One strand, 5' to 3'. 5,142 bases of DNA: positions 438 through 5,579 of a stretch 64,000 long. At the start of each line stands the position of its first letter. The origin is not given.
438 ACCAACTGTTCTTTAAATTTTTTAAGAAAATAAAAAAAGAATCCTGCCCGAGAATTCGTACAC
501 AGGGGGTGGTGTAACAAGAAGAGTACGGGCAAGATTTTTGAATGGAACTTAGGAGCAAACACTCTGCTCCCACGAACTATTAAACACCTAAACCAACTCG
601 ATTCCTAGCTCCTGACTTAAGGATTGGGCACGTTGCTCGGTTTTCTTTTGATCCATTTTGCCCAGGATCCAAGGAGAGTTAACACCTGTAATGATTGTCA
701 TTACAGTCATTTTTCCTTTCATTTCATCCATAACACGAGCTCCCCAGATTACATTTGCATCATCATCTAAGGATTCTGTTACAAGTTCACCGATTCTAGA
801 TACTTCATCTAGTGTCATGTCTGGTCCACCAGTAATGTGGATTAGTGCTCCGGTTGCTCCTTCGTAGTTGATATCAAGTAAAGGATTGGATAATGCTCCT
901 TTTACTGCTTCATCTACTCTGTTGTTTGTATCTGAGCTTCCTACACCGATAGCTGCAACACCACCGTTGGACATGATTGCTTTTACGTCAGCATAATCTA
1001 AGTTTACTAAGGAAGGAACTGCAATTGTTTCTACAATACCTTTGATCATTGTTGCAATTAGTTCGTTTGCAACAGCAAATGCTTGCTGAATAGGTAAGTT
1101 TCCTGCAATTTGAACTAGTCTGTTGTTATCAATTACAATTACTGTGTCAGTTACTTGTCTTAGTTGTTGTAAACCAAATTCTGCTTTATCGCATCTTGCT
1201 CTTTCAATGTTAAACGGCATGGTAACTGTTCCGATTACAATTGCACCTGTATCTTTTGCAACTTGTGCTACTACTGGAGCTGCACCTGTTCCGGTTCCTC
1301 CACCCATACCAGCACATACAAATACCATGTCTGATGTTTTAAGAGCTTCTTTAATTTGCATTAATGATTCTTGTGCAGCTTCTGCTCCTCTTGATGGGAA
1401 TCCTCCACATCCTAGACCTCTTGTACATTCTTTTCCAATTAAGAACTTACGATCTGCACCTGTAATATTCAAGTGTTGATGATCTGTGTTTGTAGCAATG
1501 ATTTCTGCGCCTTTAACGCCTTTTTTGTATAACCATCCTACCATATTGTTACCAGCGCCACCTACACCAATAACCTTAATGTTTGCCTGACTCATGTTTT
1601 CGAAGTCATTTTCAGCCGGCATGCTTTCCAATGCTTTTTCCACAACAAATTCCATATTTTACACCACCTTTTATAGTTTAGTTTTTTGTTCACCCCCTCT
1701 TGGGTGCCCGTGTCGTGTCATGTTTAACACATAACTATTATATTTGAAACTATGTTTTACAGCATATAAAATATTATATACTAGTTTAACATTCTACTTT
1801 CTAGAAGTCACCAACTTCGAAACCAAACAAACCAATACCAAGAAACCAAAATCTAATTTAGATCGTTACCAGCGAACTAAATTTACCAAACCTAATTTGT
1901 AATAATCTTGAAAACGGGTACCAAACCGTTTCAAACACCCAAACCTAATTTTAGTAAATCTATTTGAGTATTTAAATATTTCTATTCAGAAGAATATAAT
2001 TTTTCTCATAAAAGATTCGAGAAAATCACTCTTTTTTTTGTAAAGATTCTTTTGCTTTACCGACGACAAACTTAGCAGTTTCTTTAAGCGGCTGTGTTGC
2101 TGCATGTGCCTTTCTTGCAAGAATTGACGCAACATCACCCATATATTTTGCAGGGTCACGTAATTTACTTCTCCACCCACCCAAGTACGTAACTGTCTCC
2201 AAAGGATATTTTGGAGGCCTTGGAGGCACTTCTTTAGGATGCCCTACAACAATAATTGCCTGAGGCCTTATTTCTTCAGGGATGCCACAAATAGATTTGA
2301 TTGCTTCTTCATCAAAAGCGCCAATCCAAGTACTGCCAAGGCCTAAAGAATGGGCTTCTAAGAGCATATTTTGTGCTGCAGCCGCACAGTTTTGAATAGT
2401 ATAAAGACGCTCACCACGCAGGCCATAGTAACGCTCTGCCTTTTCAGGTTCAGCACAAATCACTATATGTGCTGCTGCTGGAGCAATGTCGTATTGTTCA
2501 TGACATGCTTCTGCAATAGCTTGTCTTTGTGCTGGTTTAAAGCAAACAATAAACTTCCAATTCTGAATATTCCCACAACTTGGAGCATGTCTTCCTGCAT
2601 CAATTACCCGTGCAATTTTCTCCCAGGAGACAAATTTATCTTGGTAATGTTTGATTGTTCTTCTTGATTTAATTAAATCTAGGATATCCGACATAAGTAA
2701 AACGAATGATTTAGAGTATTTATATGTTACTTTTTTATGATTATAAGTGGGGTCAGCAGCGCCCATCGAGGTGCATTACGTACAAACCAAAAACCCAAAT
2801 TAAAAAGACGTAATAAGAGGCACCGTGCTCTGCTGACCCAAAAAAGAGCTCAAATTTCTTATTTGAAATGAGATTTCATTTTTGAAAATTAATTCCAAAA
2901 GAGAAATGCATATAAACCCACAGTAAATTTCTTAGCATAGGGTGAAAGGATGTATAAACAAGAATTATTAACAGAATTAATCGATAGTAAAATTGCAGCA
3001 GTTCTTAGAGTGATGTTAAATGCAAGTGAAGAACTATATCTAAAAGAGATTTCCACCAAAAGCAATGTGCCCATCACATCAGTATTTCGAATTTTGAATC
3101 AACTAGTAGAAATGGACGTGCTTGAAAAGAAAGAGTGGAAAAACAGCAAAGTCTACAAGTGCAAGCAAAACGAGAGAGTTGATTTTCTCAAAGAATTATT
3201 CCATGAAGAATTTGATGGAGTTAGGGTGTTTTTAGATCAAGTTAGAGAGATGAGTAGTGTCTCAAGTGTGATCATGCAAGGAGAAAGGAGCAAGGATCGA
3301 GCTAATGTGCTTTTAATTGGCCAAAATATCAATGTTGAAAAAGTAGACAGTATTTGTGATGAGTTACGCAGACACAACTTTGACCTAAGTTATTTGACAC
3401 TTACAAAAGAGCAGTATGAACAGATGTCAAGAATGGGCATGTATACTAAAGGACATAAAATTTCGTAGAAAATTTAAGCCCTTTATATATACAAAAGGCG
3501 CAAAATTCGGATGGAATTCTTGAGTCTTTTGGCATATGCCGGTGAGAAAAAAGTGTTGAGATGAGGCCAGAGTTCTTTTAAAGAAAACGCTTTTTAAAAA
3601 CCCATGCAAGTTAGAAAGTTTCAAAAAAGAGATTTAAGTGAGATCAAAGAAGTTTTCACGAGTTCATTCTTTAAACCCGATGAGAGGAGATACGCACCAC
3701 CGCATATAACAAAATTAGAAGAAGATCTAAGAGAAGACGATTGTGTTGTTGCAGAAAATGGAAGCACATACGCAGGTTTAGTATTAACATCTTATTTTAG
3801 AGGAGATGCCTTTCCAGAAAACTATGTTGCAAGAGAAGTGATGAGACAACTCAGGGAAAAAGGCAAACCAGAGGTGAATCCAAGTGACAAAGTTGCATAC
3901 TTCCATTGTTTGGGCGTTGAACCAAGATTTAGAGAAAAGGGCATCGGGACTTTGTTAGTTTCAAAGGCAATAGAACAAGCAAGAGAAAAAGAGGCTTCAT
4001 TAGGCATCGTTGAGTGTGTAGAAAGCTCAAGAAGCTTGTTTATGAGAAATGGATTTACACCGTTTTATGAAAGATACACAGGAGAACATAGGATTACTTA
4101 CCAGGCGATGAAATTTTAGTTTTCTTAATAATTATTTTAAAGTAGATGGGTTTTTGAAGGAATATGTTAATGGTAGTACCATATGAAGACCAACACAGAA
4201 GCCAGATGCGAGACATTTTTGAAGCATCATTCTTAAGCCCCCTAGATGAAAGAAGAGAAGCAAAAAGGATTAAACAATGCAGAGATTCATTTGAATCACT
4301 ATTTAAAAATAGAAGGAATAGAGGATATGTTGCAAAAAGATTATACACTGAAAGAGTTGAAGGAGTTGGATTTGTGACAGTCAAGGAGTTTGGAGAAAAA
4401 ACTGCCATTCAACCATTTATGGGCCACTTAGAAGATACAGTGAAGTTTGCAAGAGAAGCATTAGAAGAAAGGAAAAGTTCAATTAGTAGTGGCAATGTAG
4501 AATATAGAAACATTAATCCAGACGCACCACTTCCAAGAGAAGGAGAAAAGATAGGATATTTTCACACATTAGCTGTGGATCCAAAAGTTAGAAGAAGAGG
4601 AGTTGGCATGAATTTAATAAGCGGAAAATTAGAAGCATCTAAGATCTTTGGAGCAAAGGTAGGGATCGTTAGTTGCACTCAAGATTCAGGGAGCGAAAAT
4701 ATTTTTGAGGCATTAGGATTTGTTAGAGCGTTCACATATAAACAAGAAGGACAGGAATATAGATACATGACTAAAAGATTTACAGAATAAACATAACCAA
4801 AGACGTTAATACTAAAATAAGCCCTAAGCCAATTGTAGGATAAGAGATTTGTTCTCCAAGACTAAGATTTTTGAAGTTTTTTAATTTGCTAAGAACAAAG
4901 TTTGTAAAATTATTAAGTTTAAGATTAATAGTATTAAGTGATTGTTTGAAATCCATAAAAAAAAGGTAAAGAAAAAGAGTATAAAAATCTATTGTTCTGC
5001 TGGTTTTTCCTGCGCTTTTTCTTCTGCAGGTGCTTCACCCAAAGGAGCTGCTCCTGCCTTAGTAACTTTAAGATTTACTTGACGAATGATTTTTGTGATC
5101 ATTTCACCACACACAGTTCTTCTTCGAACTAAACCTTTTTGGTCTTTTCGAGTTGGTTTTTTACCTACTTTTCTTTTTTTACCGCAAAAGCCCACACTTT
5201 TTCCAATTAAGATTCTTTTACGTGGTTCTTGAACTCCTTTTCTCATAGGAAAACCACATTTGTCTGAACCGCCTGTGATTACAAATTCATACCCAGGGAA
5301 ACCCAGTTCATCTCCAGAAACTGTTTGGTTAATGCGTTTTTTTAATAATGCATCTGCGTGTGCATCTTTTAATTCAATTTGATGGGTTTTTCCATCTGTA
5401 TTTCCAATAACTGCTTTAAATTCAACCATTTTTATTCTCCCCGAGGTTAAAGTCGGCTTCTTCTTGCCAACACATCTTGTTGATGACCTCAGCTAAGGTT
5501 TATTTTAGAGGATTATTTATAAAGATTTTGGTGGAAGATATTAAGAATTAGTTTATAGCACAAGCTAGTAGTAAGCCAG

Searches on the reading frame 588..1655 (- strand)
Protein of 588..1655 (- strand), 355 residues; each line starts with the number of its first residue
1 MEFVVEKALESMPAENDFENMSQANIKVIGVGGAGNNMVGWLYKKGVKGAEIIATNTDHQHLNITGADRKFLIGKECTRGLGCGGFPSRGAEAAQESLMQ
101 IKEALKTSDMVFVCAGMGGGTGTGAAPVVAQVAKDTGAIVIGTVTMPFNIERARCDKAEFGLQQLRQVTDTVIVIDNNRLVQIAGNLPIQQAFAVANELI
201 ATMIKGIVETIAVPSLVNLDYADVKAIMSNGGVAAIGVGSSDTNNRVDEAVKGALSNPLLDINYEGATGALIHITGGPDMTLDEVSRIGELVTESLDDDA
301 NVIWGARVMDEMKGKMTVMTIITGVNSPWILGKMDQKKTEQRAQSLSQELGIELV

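Call 14: search_protein_families(library=pfam, proteins=[window:588-1655:-], max_evalue=0.001)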
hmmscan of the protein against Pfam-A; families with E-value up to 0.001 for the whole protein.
window:588-1655:- (355 aa): 2 families
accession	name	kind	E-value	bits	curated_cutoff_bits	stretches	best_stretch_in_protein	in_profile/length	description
PF00091.31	Tubulin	-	1.5e-45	156.3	33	1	25-184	1-189/190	Tubulin/FtsZ family, GTPase domain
PF12327.13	FtsZ_C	-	4.5e-33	113.9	27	1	232-325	1-94/95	FtsZ family, C-terminal domain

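Call 30: find_encoding_contigs(protein=window:588-1655:-, flank=2000, max_places=4)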
Protein window:588-1655:- (355 aa): 4 contigs read that carry it; 1 place shown.
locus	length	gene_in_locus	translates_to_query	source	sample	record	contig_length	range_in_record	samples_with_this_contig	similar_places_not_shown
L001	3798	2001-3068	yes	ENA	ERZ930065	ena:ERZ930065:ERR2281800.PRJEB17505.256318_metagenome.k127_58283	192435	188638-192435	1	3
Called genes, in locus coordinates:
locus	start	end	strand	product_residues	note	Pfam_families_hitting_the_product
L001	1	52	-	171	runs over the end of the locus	PF00583:Acetyltransf_1, PF13508:Acetyltransf_7 (weak)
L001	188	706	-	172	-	PF01978:TrmB (weak), PF09339:HTH_IclR (weak)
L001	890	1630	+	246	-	PF14512:TM1586_NiRdase (faint), PF00881:Nitroreductase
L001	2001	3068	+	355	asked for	PF00091:Tubulin, PF12327:FtsZ_C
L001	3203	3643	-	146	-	-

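Call 38: search_protein_families(library=ncbifam, proteins=[window:588-1655:-], max_evalue=0.00001)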
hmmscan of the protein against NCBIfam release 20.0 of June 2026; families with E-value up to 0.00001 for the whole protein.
window:588-1655:- (355 aa): 1 family
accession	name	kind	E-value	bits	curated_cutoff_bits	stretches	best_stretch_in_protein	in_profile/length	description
TIGR00065.1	ftsZ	equivalog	3.7e-120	401.5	295.2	1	15-343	9-342/353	cell division protein FtsZ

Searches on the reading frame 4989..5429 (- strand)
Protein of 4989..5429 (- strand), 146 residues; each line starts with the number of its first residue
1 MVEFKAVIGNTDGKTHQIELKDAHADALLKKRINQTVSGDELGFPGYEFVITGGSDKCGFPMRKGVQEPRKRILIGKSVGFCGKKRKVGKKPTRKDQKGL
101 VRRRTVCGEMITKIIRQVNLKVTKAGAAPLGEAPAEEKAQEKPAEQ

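Call 67: search_protein_families(library=pfam, proteins=[window:4989-5429:-], max_evalue=0.001)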
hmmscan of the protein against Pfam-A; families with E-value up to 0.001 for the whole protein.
window:4989-5429:- (146 aa): 1 family
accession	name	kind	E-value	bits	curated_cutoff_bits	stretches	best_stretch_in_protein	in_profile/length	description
PF01092.24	Ribosomal_S6e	-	1.8e-26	92.9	26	1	4-131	1-121/125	Ribosomal protein S6e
